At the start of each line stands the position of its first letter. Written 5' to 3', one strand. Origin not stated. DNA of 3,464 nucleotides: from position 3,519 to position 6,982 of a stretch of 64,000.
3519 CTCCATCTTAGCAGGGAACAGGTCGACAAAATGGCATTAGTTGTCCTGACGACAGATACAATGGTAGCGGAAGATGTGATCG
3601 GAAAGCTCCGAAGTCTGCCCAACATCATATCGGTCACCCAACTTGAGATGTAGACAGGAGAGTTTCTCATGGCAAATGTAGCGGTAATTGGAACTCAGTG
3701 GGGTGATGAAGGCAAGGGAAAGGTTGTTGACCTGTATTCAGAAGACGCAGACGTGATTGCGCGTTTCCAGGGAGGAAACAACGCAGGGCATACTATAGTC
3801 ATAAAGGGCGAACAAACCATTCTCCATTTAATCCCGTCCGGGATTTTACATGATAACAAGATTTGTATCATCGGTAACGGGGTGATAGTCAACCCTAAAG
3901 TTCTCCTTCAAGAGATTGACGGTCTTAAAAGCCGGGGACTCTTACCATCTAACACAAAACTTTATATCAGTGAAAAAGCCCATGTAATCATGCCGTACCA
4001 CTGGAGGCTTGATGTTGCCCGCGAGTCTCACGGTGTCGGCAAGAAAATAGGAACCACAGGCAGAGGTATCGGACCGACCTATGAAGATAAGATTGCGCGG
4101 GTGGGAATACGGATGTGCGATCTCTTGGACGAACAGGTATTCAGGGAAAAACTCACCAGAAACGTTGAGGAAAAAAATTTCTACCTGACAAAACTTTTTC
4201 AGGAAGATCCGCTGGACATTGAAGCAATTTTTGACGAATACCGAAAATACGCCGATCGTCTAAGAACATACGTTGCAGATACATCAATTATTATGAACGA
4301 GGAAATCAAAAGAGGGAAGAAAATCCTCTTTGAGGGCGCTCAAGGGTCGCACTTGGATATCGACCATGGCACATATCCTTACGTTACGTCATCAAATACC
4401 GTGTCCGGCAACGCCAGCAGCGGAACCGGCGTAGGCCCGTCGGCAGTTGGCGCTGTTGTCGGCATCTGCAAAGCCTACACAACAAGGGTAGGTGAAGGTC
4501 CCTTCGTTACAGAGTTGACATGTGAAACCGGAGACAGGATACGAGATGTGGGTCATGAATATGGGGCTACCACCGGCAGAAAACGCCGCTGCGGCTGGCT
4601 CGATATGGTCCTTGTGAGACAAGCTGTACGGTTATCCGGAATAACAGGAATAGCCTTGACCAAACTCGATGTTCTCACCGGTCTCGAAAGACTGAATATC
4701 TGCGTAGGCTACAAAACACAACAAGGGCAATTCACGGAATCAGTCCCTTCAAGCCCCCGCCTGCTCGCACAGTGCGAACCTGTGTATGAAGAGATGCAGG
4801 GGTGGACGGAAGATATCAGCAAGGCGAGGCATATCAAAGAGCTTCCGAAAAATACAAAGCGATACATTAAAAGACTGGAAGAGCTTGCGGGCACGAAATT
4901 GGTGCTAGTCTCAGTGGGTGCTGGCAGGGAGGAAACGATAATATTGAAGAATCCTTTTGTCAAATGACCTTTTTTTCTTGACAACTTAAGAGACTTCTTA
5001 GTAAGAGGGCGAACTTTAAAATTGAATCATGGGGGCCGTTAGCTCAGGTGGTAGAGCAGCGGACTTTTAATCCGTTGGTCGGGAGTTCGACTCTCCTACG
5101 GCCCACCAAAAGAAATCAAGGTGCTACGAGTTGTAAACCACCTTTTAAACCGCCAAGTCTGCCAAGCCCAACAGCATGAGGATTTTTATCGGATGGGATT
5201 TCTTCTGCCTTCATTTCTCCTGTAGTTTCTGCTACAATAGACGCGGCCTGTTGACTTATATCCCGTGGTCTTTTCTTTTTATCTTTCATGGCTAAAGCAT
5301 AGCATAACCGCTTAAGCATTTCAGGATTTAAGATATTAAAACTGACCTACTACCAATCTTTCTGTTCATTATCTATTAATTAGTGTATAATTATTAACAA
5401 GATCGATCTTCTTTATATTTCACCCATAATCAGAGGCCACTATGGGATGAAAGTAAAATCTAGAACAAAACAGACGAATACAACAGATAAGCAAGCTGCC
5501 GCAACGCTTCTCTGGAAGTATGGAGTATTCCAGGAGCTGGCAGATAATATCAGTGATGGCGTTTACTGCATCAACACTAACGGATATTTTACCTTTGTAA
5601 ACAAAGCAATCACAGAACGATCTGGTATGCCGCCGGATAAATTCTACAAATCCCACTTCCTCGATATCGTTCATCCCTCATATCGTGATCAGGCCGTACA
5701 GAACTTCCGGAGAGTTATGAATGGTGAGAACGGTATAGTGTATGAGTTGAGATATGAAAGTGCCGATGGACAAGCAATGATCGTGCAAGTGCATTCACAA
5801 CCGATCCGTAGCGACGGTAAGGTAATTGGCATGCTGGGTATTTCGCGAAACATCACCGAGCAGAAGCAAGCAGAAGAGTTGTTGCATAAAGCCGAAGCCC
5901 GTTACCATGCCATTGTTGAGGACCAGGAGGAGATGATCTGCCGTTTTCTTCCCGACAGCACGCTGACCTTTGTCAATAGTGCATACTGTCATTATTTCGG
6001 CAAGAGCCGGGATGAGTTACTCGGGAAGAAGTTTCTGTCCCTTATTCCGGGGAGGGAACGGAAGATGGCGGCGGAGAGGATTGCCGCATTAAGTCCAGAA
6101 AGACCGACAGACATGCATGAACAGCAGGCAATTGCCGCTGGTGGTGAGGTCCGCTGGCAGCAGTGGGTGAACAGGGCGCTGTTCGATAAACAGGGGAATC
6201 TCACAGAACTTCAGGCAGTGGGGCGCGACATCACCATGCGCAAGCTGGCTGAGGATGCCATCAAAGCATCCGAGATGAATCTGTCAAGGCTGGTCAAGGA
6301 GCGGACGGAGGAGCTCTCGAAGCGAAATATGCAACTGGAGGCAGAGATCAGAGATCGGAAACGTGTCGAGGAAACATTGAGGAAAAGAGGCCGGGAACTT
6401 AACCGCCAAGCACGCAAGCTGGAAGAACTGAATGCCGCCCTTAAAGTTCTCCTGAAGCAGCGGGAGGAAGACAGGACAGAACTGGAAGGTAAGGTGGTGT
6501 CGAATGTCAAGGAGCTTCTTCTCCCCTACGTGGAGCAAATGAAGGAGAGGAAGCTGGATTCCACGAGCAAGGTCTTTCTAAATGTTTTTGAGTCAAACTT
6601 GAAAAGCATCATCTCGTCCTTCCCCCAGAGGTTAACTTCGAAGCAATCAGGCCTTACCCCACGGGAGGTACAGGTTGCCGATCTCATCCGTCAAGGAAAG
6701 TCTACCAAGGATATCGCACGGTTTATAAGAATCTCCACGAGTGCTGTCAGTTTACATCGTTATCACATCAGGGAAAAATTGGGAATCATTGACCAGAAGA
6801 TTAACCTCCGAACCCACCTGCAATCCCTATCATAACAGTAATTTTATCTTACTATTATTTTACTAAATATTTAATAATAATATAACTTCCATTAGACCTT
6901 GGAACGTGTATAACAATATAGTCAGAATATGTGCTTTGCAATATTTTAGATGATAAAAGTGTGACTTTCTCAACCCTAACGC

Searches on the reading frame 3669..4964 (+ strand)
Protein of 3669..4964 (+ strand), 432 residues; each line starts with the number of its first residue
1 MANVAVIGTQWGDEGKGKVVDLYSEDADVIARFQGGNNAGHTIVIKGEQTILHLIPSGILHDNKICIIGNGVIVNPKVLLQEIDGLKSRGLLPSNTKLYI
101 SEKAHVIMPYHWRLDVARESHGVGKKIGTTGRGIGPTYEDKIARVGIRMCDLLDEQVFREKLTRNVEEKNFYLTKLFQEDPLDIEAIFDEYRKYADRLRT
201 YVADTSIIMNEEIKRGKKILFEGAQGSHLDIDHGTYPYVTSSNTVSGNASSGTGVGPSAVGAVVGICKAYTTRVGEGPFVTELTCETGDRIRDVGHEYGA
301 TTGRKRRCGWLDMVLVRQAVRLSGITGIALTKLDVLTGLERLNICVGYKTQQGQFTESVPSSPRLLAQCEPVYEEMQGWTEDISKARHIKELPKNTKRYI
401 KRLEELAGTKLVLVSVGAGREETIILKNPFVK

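Call 49: search_protein_families(library=ncbifam, proteins=[window:3669-4964:+], max_evalue=0.00001)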
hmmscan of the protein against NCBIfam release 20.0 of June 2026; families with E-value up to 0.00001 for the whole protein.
window:3669-4964:+ (432 aa): 6 families
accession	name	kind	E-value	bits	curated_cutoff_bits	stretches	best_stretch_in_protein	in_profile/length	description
NF002223.0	PRK01117.1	equivalog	5.7e-193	641.6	402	1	1-430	1-428/430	adenylosuccinate synthase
TIGR00184.1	purA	equivalog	2.4e-169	563.7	395.55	1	6-430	2-424/425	adenylosuccinate synthase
NF010357.0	PRK13785.1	equivalog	3.9e-132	441.1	700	1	4-430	3-454/455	adenylosuccinate synthase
NF010355.0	PRK13783.1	equivalog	2e-120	402.6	445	1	3-422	2-400/404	adenylosuccinate synthase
NF003295.0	PRK04293.1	equivalog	1.7e-74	250.8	368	2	195-336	146-285/337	adenylosuccinate synthetase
NF038379.2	amino_Aden_PurZ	exception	1.2e-33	116.6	300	1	5-321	3-290/293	succino-amino-deoxyadenylate synthase PurZ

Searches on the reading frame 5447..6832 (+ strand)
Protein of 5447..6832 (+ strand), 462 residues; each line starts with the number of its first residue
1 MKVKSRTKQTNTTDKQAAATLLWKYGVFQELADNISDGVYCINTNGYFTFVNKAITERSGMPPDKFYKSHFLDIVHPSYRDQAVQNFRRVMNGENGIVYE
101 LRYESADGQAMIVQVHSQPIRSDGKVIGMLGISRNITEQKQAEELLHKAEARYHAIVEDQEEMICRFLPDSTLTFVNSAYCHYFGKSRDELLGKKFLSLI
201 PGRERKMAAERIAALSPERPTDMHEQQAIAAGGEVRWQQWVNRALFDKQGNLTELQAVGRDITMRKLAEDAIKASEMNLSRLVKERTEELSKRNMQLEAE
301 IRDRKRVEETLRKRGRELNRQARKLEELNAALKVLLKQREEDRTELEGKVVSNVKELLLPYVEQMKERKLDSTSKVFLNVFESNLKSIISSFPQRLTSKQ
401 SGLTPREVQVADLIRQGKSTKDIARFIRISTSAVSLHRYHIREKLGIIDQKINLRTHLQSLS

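Call 49: search_protein_families(library=ncbifam, proteins=[window:5447-6832:+], max_evalue=0.00001)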
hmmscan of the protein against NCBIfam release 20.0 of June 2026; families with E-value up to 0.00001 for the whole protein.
window:5447-6832:+ (462 aa): 16 families
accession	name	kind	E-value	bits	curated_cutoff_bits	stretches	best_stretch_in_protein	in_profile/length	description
TIGR00229.1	sensory_box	domain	8.3e-40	135.8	22.9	2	28-145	7-125/126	PAS domain S-box protein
NF053781.1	cdiGMPphdstlr2612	equivalog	2e-33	115.2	1600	1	142-266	144-268/1268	Tlr1612 family c-di-GMP phosphodiesterase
NF047874.1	MASE3_PAS_HK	subfamily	3.8e-19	68.9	560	2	7-145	246-384/655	MASE3 domain-containing sensor histidine kinase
NF041831.1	NO_HK_NahK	exception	9.7e-18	63.5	1500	1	21-321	201-490/854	hybrid sensor histidine kinase/response regulator NahK/ErcS'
NF045595.1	HK_scytonemin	equivalog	3.8e-12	45.4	865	1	114-275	245-404/637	scytonemin biosynthesis sensor histidine kinase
NF008302.0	PRK11091.1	equivalog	4.7e-12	44.9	838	1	26-150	155-280/779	aerobic respiration two-component sensor histidine kinase ArcB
NF041880.1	EPS_EpsF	equivalog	6.8e-09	34.7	900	0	28-149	146-270/492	response regulator EpsF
NF046044.1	PnpS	equivalog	9.7e-09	34.7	400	0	26-145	55-169/390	two-component system histidine kinase PnpS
NF052445.1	RespRegMctR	equivalog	1.3e-08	34.5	300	1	395-448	137-190/205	two-component system response regulator MctR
NF008468.0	PRK11360.1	equivalog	3.2e-08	32.4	646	1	31-150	273-391/616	two-component system sensor histidine kinase AtoS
NF041777.1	sens_FixL_Rhizob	equivalog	3.2e-07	29.4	850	1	60-206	30-178/485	sensor protein FixL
NF007298.0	PRK09776.1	equivalog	9.4e-07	27.1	1135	1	70-194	474-598/1111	diguanylate cyclase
NF011896.0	PRK15369.1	equivalog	3.1e-06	26.9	242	1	389-447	136-194/211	two component system response regulator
TIGR03020.2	EpsA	equivalog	5.1e-06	26.3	170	0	356-447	157-235/247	XrtB/PEP-CTERM-associated transcriptional regulator EpsA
NF007935.0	PRK10651.1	equivalog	5.5e-06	25.7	250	0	398-447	151-200/216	two-component system response regulator NarL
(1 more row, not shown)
